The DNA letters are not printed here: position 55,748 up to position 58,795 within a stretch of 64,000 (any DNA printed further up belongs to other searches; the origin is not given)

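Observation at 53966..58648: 1560-aa fusion of an AMP-forming adenylation enzyme, a ~780-aa unknown region and a GNAT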

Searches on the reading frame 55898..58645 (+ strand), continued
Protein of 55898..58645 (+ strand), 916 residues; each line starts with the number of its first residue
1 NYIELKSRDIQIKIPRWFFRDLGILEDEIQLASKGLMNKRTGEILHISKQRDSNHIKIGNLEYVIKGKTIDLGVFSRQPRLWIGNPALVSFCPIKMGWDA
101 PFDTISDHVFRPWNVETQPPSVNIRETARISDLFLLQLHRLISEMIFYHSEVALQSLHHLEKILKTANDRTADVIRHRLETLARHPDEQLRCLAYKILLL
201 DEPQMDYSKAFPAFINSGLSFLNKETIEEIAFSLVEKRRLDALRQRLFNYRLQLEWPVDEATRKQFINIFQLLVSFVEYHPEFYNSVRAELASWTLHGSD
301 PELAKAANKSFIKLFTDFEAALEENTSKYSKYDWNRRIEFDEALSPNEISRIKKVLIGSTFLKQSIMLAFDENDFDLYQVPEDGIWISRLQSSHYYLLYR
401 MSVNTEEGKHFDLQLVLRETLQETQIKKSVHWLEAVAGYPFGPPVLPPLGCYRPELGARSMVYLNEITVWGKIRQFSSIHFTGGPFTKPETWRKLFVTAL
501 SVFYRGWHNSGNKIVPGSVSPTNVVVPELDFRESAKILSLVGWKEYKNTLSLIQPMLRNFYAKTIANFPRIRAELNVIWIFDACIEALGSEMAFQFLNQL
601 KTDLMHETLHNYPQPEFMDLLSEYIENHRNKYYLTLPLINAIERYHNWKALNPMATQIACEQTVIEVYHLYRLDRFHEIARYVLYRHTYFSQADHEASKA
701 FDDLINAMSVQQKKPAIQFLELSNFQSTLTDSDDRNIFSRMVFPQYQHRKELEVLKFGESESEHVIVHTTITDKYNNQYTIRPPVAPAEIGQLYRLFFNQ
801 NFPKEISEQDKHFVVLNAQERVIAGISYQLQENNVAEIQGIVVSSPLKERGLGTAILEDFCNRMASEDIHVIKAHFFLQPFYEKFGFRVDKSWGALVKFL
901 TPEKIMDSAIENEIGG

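Call 90: find_homologous_proteins(query=P0237, max_evalue=1e-50)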
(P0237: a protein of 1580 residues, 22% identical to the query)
Query P0237 (1580 aa): 1781 proteins with E <= 1e-50 among 8000 candidates; the best 120 are listed.
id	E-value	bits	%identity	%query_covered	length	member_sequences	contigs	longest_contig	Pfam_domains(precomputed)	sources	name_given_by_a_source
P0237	0.0e+0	3584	100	100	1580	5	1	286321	PF00501.35,PF23562.3,PF00583.32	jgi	-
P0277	0.0e+0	2930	79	100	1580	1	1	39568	PF00501.35,PF23562.3,PF00583.32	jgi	jgi:long-chain acyl-CoA synthetase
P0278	0.0e+0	2806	77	99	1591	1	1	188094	PF00501.35,PF23562.3,PF00583.32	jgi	jgi:long-subunit acyl-CoA synthetase (AMP-forming)/N-acetylglutamate synthase-like GNAT family acety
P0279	0.0e+0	2788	77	99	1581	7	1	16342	PF00501.35,PF23562.3,PF00583.32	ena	-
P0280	0.0e+0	2784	76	100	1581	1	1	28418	PF00501.35,PF23562.3,PF00583.32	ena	-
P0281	0.0e+0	2343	65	99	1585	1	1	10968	PF00501.35,PF23562.3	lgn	-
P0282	0.0e+0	2315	64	99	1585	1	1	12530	PF00501.35,PF23562.3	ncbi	ncbi:AMP-binding protein [Calditrichota bacterium]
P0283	0.0e+0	2309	64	99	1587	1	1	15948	PF13673.14,PF13508.14,PF00501.35,PF23562.3,PF00583.32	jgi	-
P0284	0.0e+0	2285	63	99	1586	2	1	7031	PF00501.35,PF23562.3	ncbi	-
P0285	0.0e+0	1908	53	98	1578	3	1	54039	PF13508.14,PF00501.35,PF23562.3,PF00583.32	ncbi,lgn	-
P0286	0.0e+0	1868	54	98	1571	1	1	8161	PF00501.35,PF23562.3,PF00583.32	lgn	-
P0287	0.0e+0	1844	54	96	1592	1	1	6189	PF00501.35,PF23562.3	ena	-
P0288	0.0e+0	1811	54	96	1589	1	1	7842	PF00501.35,PF23562.3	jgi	jgi:long-subunit acyl-CoA synthetase (AMP-forming)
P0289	0.0e+0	1804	54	96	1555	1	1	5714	PF00501.35,PF23562.3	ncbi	-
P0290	0.0e+0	1800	51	100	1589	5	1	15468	PF00501.35,PF23562.3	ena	-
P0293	0.0e+0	1788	51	99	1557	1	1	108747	PF00501.35,PF23562.3,PF00583.32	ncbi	-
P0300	0.0e+0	1760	53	96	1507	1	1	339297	PF00501.35,PF23562.3,PF00583.32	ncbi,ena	-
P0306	0.0e+0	1695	50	96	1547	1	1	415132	PF00501.35,PF23562.3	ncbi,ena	-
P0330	0.0e+0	1537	45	99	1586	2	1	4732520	PF00501.35,PF23562.3,PF00583.32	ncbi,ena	-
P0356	0.0e+0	1516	46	94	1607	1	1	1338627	PF13673.14,PF13508.14,PF00501.35,PF23562.3,PF00583.32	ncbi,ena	-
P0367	0.0e+0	1511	46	94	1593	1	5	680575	PF13508.14,PF00501.35,PF23562.3,PF00583.32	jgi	jgi:long-subunit acyl-CoA synthetase (AMP-forming)/GNAT superfamily N-acetyltransferase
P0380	0.0e+0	1508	46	97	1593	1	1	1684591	PF00501.35,PF23562.3,PF00583.32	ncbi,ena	-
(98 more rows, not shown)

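Call 91: find_encoding_contigs(protein=P0330, flank=8000, max_places=1)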
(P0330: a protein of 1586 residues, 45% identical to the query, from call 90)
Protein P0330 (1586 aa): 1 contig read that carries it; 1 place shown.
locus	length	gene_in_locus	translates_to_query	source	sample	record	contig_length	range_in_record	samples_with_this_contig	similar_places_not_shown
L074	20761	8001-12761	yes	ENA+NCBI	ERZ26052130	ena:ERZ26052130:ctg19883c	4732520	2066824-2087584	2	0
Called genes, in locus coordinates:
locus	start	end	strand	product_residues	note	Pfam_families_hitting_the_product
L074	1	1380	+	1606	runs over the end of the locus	PF15416:DUF4623, PF16410:DUF5018 (weak), PF00932:LTD, PF18962:Por_Secre_tail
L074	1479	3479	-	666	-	PF17804:TSP_NTD, PF00595:PDZ, PF17820:PDZ_6 (faint), PF03572:Peptidase_S41, PF11818:DUF3340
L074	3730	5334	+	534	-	PF18939:DUF5686, PF01103:Omp85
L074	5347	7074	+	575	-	-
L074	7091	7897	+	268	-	PF13349:DUF4097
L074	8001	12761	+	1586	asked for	PF00501:AMP-binding, PF23562:AMP-binding_C_3, PF00583:Acetyltransf_1 (weak)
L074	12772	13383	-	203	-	PF00440:TetR_N, PF17932:TetR_C_24 (weak)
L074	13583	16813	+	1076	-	PF26549:Tricorn_N, PF26550:Tricorn_2nd, PF07676:PD40 (weak), PF26550:Tricorn_2nd (weak), PF26549:Tricorn_N, PF26549:Tricorn_N, PF01979:Amidohydro_1, PF07969:Amidohydro_3, +4 more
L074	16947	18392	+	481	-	PF01435:Peptidase_M48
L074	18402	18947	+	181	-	PF08212:Lipocalin_2, PF00061:Lipocalin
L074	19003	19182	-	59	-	-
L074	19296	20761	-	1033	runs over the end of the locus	PF00873:ACR_tran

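Call 92: find_encoding_contigs(protein=P0380, flank=8000, max_places=1)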
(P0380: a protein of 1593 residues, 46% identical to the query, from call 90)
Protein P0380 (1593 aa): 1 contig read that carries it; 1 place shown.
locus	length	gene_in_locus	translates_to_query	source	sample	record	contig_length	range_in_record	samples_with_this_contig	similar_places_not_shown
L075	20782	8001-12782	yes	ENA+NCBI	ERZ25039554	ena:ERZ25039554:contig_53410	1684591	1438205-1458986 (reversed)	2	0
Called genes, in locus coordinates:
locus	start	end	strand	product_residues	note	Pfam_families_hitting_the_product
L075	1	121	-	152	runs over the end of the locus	PF01475:FUR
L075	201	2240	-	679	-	PF01926:MMR_HSR1, PF02421:FeoB_N, PF07670:Gate, PF07664:FeoB_C, PF07670:Gate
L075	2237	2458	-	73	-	PF04023:FeoA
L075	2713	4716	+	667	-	PF00989:PAS, PF08448:PAS_4, PF13188:PAS_8, PF13426:PAS_9, PF01590:GAF (weak), PF13185:GAF_2, PF00512:HisKA, PF02518:HATPase_c, +2 more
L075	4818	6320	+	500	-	PF00072:Response_reg, PF13188:PAS_8 (faint), PF00989:PAS (weak), PF08448:PAS_4 (weak), PF13426:PAS_9, PF00512:HisKA, PF02518:HATPase_c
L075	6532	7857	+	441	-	PF00285:Citrate_synt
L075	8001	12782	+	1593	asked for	PF00501:AMP-binding, PF23562:AMP-binding_C_3, PF00583:Acetyltransf_1 (weak)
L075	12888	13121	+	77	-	-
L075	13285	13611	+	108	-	PF04342:DMT_6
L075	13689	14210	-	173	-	PF00034:Cytochrom_C (weak), PF13442:Cytochrome_CBB3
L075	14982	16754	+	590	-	PF00672:HAMP, PF07536:HWE_HK (weak), PF07568:HisKA_2, PF02518:HATPase_c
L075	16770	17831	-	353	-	PF00724:Oxidored_FMN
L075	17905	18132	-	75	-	PF09851:SHOCT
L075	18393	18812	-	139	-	PF24273:TRASH_HVO_1752_C (weak), PF04945:YHS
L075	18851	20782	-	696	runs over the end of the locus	PF01578:Cytochrom_C_asm, PF16327:CcmF_C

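Call 93: find_encoding_contigs(protein=P0237, flank=8000, max_places=1)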
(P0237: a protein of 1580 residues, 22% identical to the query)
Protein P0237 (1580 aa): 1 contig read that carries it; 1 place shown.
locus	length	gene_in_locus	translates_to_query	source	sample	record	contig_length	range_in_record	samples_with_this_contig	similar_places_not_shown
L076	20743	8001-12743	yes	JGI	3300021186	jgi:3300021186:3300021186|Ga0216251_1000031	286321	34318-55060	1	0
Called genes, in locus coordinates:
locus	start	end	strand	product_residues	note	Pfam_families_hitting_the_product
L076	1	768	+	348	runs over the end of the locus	PF02837:Glyco_hydro_2_N (faint), PF13364:BetaGal_ABD2 (weak), PF21467:BetaGal_gal-bd (faint), PF22666:Glyco_hydro_2_N2 (faint)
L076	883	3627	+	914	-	PF00246:Peptidase_M14, PF13620:CarboxypepD_reg (faint), PF13715:CarbopepD_reg_2 (faint), PF20773:InhA-like_MAM, PF18962:Por_Secre_tail (weak), PF13860:FlgD_ig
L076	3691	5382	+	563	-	PF02554:CstA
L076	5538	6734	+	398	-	PF01053:Cys_Met_Meta_PP, PF00155:Aminotran_1_2, PF06838:Met_gamma_lyase (weak)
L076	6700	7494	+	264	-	PF01135:PCMT (weak), PF01209:Ubie_methyltran, PF02353:CMAS (faint), PF13489:Methyltransf_23 (weak), PF13847:Methyltransf_31, PF08241:Methyltransf_11, PF08242:Methyltransf_12, PF13649:Methyltransf_25, +1 more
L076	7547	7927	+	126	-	PF13366:PDDEXK_3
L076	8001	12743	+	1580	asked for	PF00501:AMP-binding, PF23562:AMP-binding_C_3, PF00583:Acetyltransf_1 (weak)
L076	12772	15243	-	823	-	PF02861:Clp_N, PF00004:AAA, PF23569:NBD_SMAX1 (weak), PF17871:AAA_lid_9, PF07724:AAA_2, PF07728:AAA_5, PF00004:AAA, PF10431:ClpB_D2-small, +12 more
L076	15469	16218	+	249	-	-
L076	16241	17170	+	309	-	-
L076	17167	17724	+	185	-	-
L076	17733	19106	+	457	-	PF03349:Toluene_X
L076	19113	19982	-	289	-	PF00892:EamA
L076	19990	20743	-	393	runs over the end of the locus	PF00557:Peptidase_M24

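Call 94: find_encoding_contigs(protein=P0306, flank=8000, max_places=1)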
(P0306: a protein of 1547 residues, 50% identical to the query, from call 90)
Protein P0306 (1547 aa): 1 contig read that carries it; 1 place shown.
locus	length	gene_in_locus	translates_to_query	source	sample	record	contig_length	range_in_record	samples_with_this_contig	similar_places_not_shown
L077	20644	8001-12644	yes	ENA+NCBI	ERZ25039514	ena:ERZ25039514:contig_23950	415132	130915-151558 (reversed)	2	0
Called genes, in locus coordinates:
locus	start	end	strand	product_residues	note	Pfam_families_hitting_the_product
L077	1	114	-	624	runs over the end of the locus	PF13522:GATase_6, PF13537:GATase_7, PF00733:Asn_synthase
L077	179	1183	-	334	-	PF06662:C5-epim_C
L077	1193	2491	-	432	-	PF13439:Glyco_transf_4, PF13579:Glyco_trans_4_4, PF13692:Glyco_trans_1_4 (weak)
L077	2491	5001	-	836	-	-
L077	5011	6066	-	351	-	PF13641:Glyco_tranf_2_3, PF00535:Glycos_transf_2, PF10111:Glyco_tranf_2_2, PF13506:Glyco_transf_21 (weak), PF13632:Glyco_trans_2_3 (weak)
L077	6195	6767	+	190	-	-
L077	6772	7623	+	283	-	PF02621:VitK2_biosynth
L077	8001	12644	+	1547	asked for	PF00501:AMP-binding, PF23562:AMP-binding_C_3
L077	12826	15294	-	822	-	PF02861:Clp_N, PF00004:AAA, PF13191:AAA_16 (weak), PF17871:AAA_lid_9, PF07724:AAA_2, PF00004:AAA, PF07728:AAA_5, PF10431:ClpB_D2-small, +11 more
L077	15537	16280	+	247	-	-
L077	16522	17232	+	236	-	PF13489:Methyltransf_23, PF08241:Methyltransf_11, PF08242:Methyltransf_12, PF13649:Methyltransf_25, PF13847:Methyltransf_31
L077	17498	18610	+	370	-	PF07497:Rho_RNA_bind, PF00006:ATP-synt_ab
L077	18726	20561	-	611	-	PF00009:GTP_EFTU, PF01926:MMR_HSR1 (faint), PF22042:EF-G_D2, PF03144:GTP_EFTU_D2 (weak), PF00679:EFG_C, PF21018:BipA_C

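Call 95: find_encoding_contigs(protein=P0356, flank=6000, max_places=1)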
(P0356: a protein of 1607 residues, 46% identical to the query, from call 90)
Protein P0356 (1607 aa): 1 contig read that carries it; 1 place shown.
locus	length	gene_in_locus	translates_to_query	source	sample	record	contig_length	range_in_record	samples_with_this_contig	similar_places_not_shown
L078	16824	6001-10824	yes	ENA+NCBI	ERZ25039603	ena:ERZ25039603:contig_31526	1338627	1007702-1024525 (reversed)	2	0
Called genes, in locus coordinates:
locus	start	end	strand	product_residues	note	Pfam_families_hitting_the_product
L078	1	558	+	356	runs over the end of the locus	PF01555:N6_N4_Mtase, PF02475:TRM5-TYW2_MTfase (faint), PF03602:Cons_hypoth95 (weak), PF09445:Methyltransf_15 (weak), PF01555:N6_N4_Mtase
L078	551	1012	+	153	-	PF03724:META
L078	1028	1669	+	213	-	-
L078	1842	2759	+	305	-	-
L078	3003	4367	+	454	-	PF00753:Lactamase_B, PF23023:Anti-Pycsar_Apyc1, PF12706:Lactamase_B_2, PF16661:Lactamase_B_6, PF10996:Beta-Casp, PF07521:RMMBL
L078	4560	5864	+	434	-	PF00285:Citrate_synt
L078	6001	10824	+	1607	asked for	PF00501:AMP-binding, PF23562:AMP-binding_C_3, PF00583:Acetyltransf_1 (weak), PF13673:Acetyltransf_10 (faint), PF13508:Acetyltransf_7 (weak)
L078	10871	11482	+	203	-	PF14360:PAP2_C (weak)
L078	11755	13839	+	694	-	-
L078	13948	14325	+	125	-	PF00128:Alpha-amylase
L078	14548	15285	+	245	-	PF00128:Alpha-amylase (weak), PF16657:Malt_amylase_C (weak)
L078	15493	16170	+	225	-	-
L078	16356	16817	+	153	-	PF04542:Sigma70_r2, PF08281:Sigma70_r4_2, PF04545:Sigma70_r4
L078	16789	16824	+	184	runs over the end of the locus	-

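Call 96: find_encoding_contigs(protein=P0367, flank=6000, max_places=1)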
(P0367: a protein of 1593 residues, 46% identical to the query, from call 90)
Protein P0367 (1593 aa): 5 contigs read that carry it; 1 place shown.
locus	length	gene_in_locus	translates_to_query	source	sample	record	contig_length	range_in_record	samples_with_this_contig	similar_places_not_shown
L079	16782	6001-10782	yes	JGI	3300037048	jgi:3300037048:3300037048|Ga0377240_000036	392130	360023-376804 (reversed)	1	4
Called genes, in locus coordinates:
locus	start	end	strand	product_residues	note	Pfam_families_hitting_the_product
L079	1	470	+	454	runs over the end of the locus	PF00753:Lactamase_B, PF23023:Anti-Pycsar_Apyc1, PF12706:Lactamase_B_2 (weak), PF16661:Lactamase_B_6, PF10996:Beta-Casp, PF07521:RMMBL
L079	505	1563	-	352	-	-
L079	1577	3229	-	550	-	PF18962:Por_Secre_tail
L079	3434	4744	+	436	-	PF00285:Citrate_synt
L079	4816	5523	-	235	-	PF13505:OMP_b-brl (weak)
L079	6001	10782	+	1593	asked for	PF00501:AMP-binding, PF23562:AMP-binding_C_3, PF00583:Acetyltransf_1 (weak), PF13508:Acetyltransf_7 (weak)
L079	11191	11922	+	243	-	PF00756:Esterase (weak)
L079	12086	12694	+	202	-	PF14360:PAP2_C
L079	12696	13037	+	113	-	-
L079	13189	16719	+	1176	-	-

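Call 97: find_encoding_contigs(protein=P0300, flank=6000, max_places=1)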
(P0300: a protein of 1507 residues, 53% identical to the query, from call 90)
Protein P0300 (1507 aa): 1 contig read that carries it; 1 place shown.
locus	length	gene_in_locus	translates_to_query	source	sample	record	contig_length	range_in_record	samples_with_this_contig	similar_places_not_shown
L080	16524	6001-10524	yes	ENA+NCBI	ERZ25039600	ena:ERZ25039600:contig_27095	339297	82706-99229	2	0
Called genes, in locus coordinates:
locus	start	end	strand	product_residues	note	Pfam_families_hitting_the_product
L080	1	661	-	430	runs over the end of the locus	PF13439:Glyco_transf_4, PF13579:Glyco_trans_4_4, PF00534:Glycos_transf_1 (weak)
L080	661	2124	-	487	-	-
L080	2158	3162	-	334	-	PF10131:PTPS_related (weak)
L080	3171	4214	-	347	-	PF00535:Glycos_transf_2, PF10111:Glyco_tranf_2_2, PF13641:Glyco_tranf_2_3, PF13506:Glyco_transf_21 (faint), PF13632:Glyco_trans_2_3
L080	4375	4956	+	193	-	-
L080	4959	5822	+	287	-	PF02621:VitK2_biosynth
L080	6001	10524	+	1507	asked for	PF00501:AMP-binding, PF23562:AMP-binding_C_3, PF00583:Acetyltransf_1 (weak)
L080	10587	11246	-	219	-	-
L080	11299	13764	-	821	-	PF02861:Clp_N, PF00004:AAA, PF13191:AAA_16 (weak), PF17871:AAA_lid_9, PF07724:AAA_2, PF00004:AAA, PF07728:AAA_5, PF10431:ClpB_D2-small, +10 more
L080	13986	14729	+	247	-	-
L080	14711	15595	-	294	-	PF00892:EamA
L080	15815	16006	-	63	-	-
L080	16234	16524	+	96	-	PF01435:Peptidase_M48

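Call 98: find_encoding_contigs(protein=P0293, flank=6000, max_places=1)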
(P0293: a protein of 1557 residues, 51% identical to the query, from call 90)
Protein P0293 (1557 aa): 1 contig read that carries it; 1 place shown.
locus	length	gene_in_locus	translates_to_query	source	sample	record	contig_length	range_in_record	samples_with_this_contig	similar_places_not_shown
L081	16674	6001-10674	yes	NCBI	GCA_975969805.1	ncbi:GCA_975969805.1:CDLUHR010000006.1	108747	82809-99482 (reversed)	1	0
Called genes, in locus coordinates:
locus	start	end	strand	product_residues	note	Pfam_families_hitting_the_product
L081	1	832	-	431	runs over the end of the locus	PF13439:Glyco_transf_4, PF13579:Glyco_trans_4_4, PF00534:Glycos_transf_1 (faint)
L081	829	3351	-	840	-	PF10131:PTPS_related (weak)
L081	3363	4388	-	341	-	PF00535:Glycos_transf_2, PF10111:Glyco_tranf_2_2, PF13506:Glyco_transf_21 (weak), PF13641:Glyco_tranf_2_3, PF13632:Glyco_trans_2_3 (weak)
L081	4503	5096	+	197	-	-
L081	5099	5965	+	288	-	PF02621:VitK2_biosynth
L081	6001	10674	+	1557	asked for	PF00501:AMP-binding, PF23562:AMP-binding_C_3, PF00583:Acetyltransf_1 (weak)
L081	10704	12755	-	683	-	PF01120:Alpha_L_fucos, PF14871:GHL6 (weak), PF13290:CHB_HEX_C_1, PF13287:Fn3_assoc (weak), PF07691:PA14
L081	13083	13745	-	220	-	-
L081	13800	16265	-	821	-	PF02861:Clp_N, PF02861:Clp_N, PF00004:AAA, PF17871:AAA_lid_9, PF07724:AAA_2, PF00004:AAA, PF07728:AAA_5, PF10431:ClpB_D2-small, +11 more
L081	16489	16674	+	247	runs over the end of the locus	-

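Call 100: search_protein_families(library=ncbifam, proteins=[L075:6532-7857:+], max_evalue=1e-20)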
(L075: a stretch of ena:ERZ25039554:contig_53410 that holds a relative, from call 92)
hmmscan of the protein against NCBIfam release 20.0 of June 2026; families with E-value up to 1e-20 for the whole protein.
L075:6532-7857:+ (441 aa): 15 families
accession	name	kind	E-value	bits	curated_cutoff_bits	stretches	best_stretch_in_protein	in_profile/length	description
NF007128.0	PRK09569.1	subfamily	5.5e-221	733.7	344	1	3-434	2-433/437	citrate (Si)-synthase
TIGR01793.1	cit_synth_euk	equivalog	9.4e-174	578.2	619.75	1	3-427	3-426/427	citrate (Si)-synthase, eukaryotic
TIGR01800.1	cit_synth_II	subfamily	2.7e-42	144.9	421.3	1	44-408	4-339/368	2-methylcitrate synthase/citrate synthase II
NF010639.0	PRK14036.1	equivalog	5.4e-40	137.3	502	1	40-406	7-347/379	citrate synthase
NF041157.1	Cit_synThplmales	equivalog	1.2e-38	133.2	590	1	49-408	14-346/377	citrate synthase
NF004126.0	PRK05614.1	equivalog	1.6e-37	129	505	1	48-424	54-416/430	citrate synthase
NF010636.0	PRK14033.1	equivalog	4.9e-36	124.3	479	1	38-408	8-349/376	bifunctional 2-methylcitrate synthase/citrate synthase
NF041301.1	Cit_synth_Halo_CitZ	equivalog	5.6e-35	121.1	550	1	51-408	17-350/379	citrate synthase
NF009004.0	PRK12349.1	equivalog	5.2e-34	117.7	508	1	43-408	11-348/372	citrate synthase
NF010640.0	PRK14037.1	subfamily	1.5e-31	109.7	504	1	46-408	11-347/377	citrate synthase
NF010637.0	PRK14034.1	equivalog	5.2e-31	107.9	594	1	88-408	42-342/372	citrate synthase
TIGR01798.1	cit_synth_I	equivalog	5.3e-31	107.7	485.15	1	47-407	40-386/412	citrate synthase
NF010638.0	PRK14035.1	equivalog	9.8e-31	106.8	572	1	88-408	43-343/372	citrate synthase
NF009006.1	PRK12351.1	equivalog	3.2e-29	101.5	550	1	88-411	47-350/376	bifunctional 2-methylcitrate synthase/citrate synthase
NF010635.0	PRK14032.1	subfamily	1e-27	96.8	426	1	62-406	69-417/448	citrate synthase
